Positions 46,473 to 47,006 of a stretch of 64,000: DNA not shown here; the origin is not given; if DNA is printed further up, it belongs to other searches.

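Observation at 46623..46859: HPr/Crh-like protein without the catalytic His15, encoded between tRNAs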

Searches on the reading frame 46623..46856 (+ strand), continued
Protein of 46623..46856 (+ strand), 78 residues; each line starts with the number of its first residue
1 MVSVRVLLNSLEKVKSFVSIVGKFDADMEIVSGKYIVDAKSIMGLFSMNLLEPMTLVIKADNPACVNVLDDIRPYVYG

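Call 31: find_related_loci(query=A1, collection=genome_contigs, flank=5000)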
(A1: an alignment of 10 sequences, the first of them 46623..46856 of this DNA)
Query A1 (78 aa) in genome_contigs; peptide patterns used: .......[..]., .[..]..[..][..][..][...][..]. (x = any residue, [..] = any of these).
600 stretches matched a pattern (row limit reached: there are more); 591 encode a relative of the query (tblastn E <= 1e-3); the best 80 are kept; 80 distinct loci.
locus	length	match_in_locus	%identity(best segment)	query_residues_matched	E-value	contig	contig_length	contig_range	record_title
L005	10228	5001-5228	54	1-76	9e-25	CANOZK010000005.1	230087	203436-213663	MAG TPA_asm: uncultured Lachnospiraceae bacterium isolate SRR19759418_bin.37_metawrap_v1.3_MAG genome assembly, contig:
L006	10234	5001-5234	49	1-78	1e-23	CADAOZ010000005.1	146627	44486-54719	MAG: uncultured Lachnospiraceae bacterium isolate RUG13495 genome assembly, contig: RUG13495_asm_5, whole genome shotgun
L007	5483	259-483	51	1-76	6e-23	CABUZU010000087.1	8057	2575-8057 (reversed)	MAG TPA_asm: uncultured Lachnospiraceae bacterium isolate MGYG-HGUT-04519 genome assembly, contig: GUT_GENOME279992_87,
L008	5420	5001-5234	49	1-78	3e-22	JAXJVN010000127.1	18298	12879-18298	MAG: Eubacterium sp. isolate DOME_MAG_5690 5690_C0338_k141_121455, whole genome shotgun sequence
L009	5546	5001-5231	49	1-76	5e-22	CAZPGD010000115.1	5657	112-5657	MAG TPA_asm: uncultured Hungatella sp. isolate SRP314395_co1_173 genome assembly, contig: NODE_12922_length_5657_cov_4.3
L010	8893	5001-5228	43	1-76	8e-22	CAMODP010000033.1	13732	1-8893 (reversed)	MAG: uncultured Eubacterium sp. isolate SRR873601_bin.82_metaWRAP_v1.3_MAG genome assembly, contig: NODE_13445_length_13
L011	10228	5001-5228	49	1-76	8e-22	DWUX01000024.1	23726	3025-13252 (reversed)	MAG TPA_asm: Candidatus Blautia stercoripullorum isolate ChiW19-6364 ChiW19__C11191_L23726_SAMN06858702, whole genome sh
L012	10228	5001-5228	47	1-76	8e-22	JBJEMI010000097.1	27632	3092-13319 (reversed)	MAG: Lachnospiraceae bacterium isolate SARD11_bin.042 NODE_834_length_27632_cov_13.321935, whole genome shotgun sequence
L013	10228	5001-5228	47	1-76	7e-22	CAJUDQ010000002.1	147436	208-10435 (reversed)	MAG TPA_asm: uncultured Lachnospiraceae bacterium isolate MGBC130214 genome assembly, contig: MGBC130214.2, whole genome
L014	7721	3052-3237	53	1-62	2e-21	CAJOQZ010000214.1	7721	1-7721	uncultured Lachnospiraceae bacterium isolate Rumen_Coassembly_mag_583 genome assembly, contig: k87_21174965, whole genom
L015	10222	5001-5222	47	1-76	1e-21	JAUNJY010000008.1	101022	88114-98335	MAG: bacterium isolate S2R_St_11 NODE_52_length_101022_cov_13.452316, whole genome shotgun sequence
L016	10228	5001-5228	50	1-76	1e-21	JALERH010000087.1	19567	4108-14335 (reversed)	MAG: Blautia sp. isolate SUG264 k141_4951318, whole genome shotgun sequence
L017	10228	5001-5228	50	1-76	2e-21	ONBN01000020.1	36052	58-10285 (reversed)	uncultured Clostridiales bacterium isolate RUG154 genome assembly, contig: scaffold_470, whole genome shotgun sequence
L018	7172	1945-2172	47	1-76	3e-21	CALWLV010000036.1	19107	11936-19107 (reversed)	MAG: uncultured Roseburia sp. isolate E16__bin188 genome assembly, contig: E16__k127_2418272, whole genome shotgun seque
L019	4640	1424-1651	49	1-76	2e-21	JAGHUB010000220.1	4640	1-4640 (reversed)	MAG: Candidatus Equihabitans merdae isolate E4_98 c_000000259882, whole genome shotgun sequence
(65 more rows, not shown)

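Call 32: list_cluster_members(proteins=[P0016, P0021, P0014, P0030, P0034, P0054, P0013, P0012])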
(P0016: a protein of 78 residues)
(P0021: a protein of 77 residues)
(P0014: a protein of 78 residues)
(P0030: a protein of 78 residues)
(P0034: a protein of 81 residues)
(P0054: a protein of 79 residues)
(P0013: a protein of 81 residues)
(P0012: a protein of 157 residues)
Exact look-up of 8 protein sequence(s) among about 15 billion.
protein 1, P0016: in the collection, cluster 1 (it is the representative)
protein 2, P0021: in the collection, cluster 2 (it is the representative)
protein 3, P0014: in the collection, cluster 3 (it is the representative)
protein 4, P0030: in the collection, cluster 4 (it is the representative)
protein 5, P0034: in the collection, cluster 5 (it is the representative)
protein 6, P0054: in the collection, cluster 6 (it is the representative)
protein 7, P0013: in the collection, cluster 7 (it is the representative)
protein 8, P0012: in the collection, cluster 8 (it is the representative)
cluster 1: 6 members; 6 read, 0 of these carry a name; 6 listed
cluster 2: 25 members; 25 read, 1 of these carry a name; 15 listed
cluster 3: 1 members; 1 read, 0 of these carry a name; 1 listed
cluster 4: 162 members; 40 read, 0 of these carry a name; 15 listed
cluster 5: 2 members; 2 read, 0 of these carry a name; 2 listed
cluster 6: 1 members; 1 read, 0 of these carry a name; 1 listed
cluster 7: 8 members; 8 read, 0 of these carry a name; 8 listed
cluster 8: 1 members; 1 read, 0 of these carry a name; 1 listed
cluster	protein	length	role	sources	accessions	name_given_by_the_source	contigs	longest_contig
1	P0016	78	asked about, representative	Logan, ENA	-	-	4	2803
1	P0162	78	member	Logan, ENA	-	-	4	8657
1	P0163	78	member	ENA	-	-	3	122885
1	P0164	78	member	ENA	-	-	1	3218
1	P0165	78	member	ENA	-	-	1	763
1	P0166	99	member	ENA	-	-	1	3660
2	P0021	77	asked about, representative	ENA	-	-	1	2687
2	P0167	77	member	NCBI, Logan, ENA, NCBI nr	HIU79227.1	MAG TPA: HPr family phosphocarrier protein [Candidatus Avilachnospira avicola] | HPr family phosphocarrier protein [Candidatus Avilachnospira avicola]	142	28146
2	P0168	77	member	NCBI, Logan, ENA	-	-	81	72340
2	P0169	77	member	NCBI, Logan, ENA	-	-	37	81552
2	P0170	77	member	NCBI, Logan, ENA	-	-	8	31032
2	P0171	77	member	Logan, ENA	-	-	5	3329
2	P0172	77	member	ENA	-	-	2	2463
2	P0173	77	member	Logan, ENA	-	-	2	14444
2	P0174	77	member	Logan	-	-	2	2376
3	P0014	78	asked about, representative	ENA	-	-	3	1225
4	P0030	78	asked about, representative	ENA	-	-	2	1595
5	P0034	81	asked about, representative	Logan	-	-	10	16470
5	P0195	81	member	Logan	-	-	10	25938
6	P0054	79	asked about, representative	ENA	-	-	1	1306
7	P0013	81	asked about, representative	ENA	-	-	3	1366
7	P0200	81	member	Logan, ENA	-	-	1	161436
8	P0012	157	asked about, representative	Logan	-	-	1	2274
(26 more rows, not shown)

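Call 36: find_related_loci(query=A1, collection=viral_contigs, flank=6000)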
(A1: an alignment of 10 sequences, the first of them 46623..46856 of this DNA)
Query A1 (78 aa) in viral_contigs; peptide patterns used: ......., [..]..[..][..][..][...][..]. (x = any residue, [..] = any of these).
396 stretches matched a pattern; 125 encode a relative of the query (tblastn E <= 1e-3); the best 80 are kept; 80 distinct loci.
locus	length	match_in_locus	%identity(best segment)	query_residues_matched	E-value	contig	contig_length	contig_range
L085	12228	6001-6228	45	5-76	1e-17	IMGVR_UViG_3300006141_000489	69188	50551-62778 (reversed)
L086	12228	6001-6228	45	5-76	1e-17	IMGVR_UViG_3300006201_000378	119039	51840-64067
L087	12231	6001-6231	43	1-76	3e-16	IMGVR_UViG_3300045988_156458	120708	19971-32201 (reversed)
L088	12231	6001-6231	43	1-76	3e-16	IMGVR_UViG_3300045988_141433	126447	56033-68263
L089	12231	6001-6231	43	1-76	3e-16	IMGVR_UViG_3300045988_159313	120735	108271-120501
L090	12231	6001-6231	43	1-76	3e-16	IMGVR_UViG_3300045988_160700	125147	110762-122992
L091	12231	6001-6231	43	1-76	3e-16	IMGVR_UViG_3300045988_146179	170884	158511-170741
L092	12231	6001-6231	43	1-76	3e-16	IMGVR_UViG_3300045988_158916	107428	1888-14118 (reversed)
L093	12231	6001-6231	43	1-76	3e-16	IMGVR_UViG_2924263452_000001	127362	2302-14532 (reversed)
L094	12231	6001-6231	43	1-76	3e-16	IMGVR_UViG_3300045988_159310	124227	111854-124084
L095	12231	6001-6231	43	1-76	3e-16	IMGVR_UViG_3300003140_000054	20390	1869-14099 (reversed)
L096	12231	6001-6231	43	1-76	5e-16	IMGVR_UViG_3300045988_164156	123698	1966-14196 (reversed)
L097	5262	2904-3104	48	5-71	4e-16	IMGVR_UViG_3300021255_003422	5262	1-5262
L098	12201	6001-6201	42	5-71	6e-16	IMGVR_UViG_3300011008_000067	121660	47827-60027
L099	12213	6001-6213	39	6-76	3e-15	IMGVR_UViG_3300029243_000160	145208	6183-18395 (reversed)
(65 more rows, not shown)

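Call 60: search_dna_similar(query=window:46623-46856:+, collection=plasmids, mode=protein, max_evalue=0.001, max_rows=25)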
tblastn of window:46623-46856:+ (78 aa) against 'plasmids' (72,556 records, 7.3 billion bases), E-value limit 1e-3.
Records with a match: 3; places in all: 3; records where one place covers at least 80% of the query: 1.
Best place of each record, by identity: <60% 3.
By first word of the organism name: Monoglobus 1; [Eubacterium] 1; Lachnospira 1.
By predicted mobility (MOB-suite, as given by PLSDB): non-mobilizable 3.
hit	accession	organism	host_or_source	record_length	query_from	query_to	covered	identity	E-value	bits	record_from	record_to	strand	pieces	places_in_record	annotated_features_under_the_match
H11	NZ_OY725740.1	Monoglobus pectinilyticus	-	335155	1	75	96%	46.7%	3e-14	72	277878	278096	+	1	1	HPr family phosphocarrier protein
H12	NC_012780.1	[Eubacterium] eligens ATCC 27750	-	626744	1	48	62%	43.8%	2e-5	47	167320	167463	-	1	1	HPr family phosphocarrier protein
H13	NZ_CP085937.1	Lachnospira eligens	-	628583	1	48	62%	43.8%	2e-5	47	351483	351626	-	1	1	HPr family phosphocarrier protein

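Call 61: find_encoding_contigs(protein=P0003, flank=6000, max_places=2)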
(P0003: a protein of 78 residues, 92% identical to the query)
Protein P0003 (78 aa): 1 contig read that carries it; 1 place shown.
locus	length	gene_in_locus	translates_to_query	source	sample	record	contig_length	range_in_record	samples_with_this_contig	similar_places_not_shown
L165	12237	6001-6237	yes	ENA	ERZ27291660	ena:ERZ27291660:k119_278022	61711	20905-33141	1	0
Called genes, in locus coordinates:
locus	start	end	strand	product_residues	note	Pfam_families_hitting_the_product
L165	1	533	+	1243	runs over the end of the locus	PF02534:T4SS-DNA_transf, PF10412:TrwB_AAD_bind (faint), PF02534:T4SS-DNA_transf, PF12696:TraG-D_C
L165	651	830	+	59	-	-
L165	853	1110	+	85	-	-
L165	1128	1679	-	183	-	-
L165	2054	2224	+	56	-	-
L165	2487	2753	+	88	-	-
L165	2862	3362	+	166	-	PF04308:RNaseH_like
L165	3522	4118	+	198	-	PF04471:Mrr_cat, PF22722:NA-iREase1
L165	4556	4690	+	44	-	-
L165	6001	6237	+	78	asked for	PF00381:PTS-HPr (weak)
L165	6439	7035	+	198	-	-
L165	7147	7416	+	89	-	-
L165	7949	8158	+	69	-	-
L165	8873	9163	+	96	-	PF24591:Phage_YunG-like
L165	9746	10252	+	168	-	-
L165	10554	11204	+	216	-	-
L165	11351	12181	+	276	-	-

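Call 62: find_encoding_contigs(protein=P0008, flank=6000, max_places=2)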
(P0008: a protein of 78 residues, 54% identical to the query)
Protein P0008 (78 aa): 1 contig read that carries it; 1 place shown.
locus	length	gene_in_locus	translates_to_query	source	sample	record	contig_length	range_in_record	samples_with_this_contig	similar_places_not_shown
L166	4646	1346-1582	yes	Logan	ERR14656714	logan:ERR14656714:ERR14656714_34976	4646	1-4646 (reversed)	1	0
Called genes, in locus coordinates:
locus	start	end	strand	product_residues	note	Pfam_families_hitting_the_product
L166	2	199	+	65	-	?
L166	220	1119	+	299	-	PF00528:BPD_transp_1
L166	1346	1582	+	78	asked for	PF00381:PTS-HPr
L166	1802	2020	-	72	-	-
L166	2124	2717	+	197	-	PF13420:Acetyltransf_4, PF00583:Acetyltransf_1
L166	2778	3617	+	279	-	PF02311:AraC_binding, PF07883:Cupin_2 (weak), PF00165:HTH_AraC, PF12833:HTH_18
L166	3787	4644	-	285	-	?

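Call 63: find_encoding_contigs(protein=P0010, flank=8000, max_places=2)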
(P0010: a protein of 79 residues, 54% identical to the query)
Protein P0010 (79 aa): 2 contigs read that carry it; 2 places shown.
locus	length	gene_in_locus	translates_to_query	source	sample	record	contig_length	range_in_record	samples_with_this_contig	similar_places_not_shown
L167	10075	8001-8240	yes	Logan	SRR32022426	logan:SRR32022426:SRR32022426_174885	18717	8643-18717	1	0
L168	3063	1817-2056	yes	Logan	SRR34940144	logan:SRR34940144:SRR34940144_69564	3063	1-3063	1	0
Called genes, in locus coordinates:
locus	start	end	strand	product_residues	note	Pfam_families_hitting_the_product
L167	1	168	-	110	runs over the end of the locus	-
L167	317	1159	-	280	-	PF00877:NLPC_P60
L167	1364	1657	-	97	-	-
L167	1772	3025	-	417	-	PF00929:RNase_T, PF13482:RNase_H_2 (faint), PF00533:BRCT (weak)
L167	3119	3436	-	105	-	-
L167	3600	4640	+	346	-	-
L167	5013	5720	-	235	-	PF01987:AIM24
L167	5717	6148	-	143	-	PF01844:HNH, PF14279:HNH_5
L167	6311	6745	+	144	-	-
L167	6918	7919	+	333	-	-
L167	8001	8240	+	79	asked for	PF00381:PTS-HPr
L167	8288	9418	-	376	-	-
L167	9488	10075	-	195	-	?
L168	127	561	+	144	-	-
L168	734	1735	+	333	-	-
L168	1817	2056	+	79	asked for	PF00381:PTS-HPr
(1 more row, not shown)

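Call 76: fold_search(model_id=the predicted structure, library=viral)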
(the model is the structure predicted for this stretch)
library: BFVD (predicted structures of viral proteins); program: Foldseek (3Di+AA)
matches with E <= 10: 389; with E <= 0.001: 2
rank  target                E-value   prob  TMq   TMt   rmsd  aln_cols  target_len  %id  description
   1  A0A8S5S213            1.2e-05  1.00  0.84  0.79   1.8        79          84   28  PTS HPr component phosphorylation site [Siphoviridae sp. ctCIv11]
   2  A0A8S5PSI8            1.4e-04  1.00  0.85  0.82   1.9        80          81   22  Catabolite control protein A [Siphoviridae sp. ct96x5]
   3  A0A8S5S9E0            6.2e-03  1.00  0.76  0.69   2.3        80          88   24  HPr domain-containing protein [Phage sp. ctGns7]
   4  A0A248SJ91            1.2e-01  0.57  0.49  0.19   4.9        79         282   13  (no name in the UniProt tables at hand)
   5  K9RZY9                1.4e-01  0.51  0.42  0.29   6.6        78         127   13  Uncharacterized protein [Cronobacter phage vB_CskP_GAP227]
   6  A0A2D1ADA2            2.6e-01  0.47  0.42  0.15   3.6        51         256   14  Methyltransferase [Rhodococcus phage Trina]
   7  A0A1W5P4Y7            2.6e-01  0.30  0.41  0.29   5.2        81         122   20  Uncharacterized protein [Pectobacterium phage PP2]
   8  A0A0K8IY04            2.8e-01  0.38  0.42  0.30   4.7        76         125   13  Uncharacterized protein [Cronobacter phage Dev-CD-23823]
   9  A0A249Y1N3            3.2e-01  0.51  0.52  0.51   4.3        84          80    7  (no name in the UniProt tables at hand)
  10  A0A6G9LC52            3.4e-01  0.44  0.44  0.48   5.9        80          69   15  (no name in the UniProt tables at hand)
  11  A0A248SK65            3.4e-01  0.30  0.42  0.43   4.4        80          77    8  (no name in the UniProt tables at hand)
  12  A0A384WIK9            3.6e-01  0.41  0.47  0.45   4.3        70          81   17  Uncharacterized protein [Escherichia phage IMM-002]
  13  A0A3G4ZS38            3.6e-01  0.41  0.51  0.40   6.9        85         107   13  Uncharacterized protein [Edafosvirus sp.]
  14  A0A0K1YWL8            3.6e-01  0.11  0.28  0.09  12.1        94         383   18  DNA 3'-5' helicase [Human papillomavirus]
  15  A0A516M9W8            4.1e-01  0.47  0.45  0.49   3.6        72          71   10  (no name in the UniProt tables at hand)
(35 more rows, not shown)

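Call 78: get_annotated_region(hit=H11, flank=6000)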
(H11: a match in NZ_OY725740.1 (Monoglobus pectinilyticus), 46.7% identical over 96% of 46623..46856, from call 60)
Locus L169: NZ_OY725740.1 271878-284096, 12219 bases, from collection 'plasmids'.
description: Monoglobus pectinilyticus strain Ruminococcaceae species TSDC17.2-1.2 plasmid 16, complete sequence
organism: Monoglobus pectinilyticus (NCBI taxid 1981510)
taxonomy: Bacteria; Bacillota; Clostridia; Monoglobales; Monoglobaceae; Monoglobus; Monoglobus pectinilyticus
host: -; source: -; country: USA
typing (MOB-suite, as given by PLSDB): non-mobilizable
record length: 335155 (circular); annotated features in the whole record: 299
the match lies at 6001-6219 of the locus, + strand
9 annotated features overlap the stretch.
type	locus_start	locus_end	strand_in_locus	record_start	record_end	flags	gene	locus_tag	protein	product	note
CDS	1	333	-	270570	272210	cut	-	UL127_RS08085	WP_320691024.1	stalk domain-containing protein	-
CDS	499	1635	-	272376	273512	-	-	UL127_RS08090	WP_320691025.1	LCP family protein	GO:0070726 - cell wall assembly [Evidence IEA]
CDS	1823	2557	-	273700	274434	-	-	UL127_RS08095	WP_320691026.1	copper amine oxidase N-terminal domain-containing protein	-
CDS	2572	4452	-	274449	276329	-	-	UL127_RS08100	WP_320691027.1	NAD(+) synthase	GO:0009435 - NAD biosynthetic process [Evidence IEA]; GO:0006807 - nitrogen compound metabolic process [Evidence IEA]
CDS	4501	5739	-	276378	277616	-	mtaB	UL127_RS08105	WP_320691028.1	tRNA (N(6)-L-threonylcarbamoyladenosine(37)-C(2))- methylthiotransferase MtaB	GO:0006400 - tRNA modification [Evidence IEA]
CDS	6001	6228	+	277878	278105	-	-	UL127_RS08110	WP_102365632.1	HPr family phosphocarrier protein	GO:0009401 - phosphoenolpyruvate-dependent sugar phosphotransferase system [Evidence IEA]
CDS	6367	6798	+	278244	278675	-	-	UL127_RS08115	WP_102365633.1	nucleoside deaminase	-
CDS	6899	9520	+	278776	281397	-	ppdK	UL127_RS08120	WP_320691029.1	pyruvate, phosphate dikinase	GO:0015976 - carbon utilization [Evidence IEA]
CDS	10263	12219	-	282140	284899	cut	-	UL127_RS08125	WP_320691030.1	transporter substrate-binding domain-containing protein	-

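Call 79: get_annotated_region(hit=H12, flank=6000)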
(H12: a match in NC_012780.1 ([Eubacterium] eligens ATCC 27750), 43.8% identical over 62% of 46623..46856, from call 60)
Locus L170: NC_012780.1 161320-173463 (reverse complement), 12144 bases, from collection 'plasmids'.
description: [Eubacterium] eligens ATCC 27750 plasmid unnamed, complete sequence
organism: [Eubacterium] eligens ATCC 27750 (NCBI taxid 515620)
taxonomy: Bacteria; Bacillota; Clostridia; Lachnospirales; Lachnospiraceae; Lachnospira; Lachnospira eligens; [Eubacterium] eligens ATCC 27750
host: -; source: -; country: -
typing (MOB-suite, as given by PLSDB): non-mobilizable; replicon rep_cluster_238
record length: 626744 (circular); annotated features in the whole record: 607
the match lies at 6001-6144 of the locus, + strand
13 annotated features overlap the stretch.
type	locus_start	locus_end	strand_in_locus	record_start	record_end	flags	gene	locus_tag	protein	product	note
CDS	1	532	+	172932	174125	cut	-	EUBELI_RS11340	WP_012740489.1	triacylglycerol lipase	-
CDS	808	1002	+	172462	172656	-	-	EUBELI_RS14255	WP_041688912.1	hypothetical protein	-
CDS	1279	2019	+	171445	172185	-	-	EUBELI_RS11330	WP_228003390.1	Uma2 family endonuclease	-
CDS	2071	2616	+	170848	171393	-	-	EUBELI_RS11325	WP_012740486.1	hypothetical protein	-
CDS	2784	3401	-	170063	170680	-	-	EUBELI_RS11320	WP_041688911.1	folate family ECF transporter S component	-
CDS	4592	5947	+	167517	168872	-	-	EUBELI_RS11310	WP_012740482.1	gluconate:H+ symporter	GO:0015718 - monocarboxylic acid transport [Evidence IEA]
CDS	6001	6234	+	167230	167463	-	-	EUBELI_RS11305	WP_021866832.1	HPr family phosphocarrier protein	GO:0009401 - phosphoenolpyruvate-dependent sugar phosphotransferase system [Evidence IEA]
CDS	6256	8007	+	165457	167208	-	ilvD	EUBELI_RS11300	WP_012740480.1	dihydroxy-acid dehydratase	GO:0009097 - isoleucine biosynthetic process [Evidence IEA]; GO:0009099 - valine biosynthetic process [Evidence IEA]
CDS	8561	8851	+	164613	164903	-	-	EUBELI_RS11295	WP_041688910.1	nucleotidyltransferase domain-containing protein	-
CDS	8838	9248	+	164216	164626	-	-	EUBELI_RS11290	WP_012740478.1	HI0074 family nucleotidyltransferase substrate-binding subunit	-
CDS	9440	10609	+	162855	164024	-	-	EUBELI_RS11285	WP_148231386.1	hypothetical protein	-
CDS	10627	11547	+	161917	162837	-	-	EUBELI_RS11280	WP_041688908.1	hypothetical protein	-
CDS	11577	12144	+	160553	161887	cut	-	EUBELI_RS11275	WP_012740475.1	MATE family efflux transporter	-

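Call 82: find_encoding_contigs(protein=P0195, flank=6000, max_places=2)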
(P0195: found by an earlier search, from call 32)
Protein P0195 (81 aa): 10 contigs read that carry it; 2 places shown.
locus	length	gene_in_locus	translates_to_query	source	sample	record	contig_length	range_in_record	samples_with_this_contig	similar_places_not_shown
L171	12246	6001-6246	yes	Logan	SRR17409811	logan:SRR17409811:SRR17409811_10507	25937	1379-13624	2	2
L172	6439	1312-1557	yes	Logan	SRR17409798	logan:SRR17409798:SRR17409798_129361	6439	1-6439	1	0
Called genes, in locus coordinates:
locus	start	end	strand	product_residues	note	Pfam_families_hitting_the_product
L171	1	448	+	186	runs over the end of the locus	PF20122:DUF6512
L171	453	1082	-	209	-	PF00149:Metallophos, PF12850:Metallophos_2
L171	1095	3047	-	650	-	PF02608:Bmp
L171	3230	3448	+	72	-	-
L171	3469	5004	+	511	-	PF00768:Peptidase_S11, PF02113:Peptidase_S13 (faint)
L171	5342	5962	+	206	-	PF00990:GGDEF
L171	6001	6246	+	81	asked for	-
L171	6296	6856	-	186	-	-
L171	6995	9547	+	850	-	-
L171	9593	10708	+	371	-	PF02073:Peptidase_M29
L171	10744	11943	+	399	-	PF01676:Metalloenzyme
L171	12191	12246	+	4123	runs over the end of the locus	?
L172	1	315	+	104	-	?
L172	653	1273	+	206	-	PF00990:GGDEF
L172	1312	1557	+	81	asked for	-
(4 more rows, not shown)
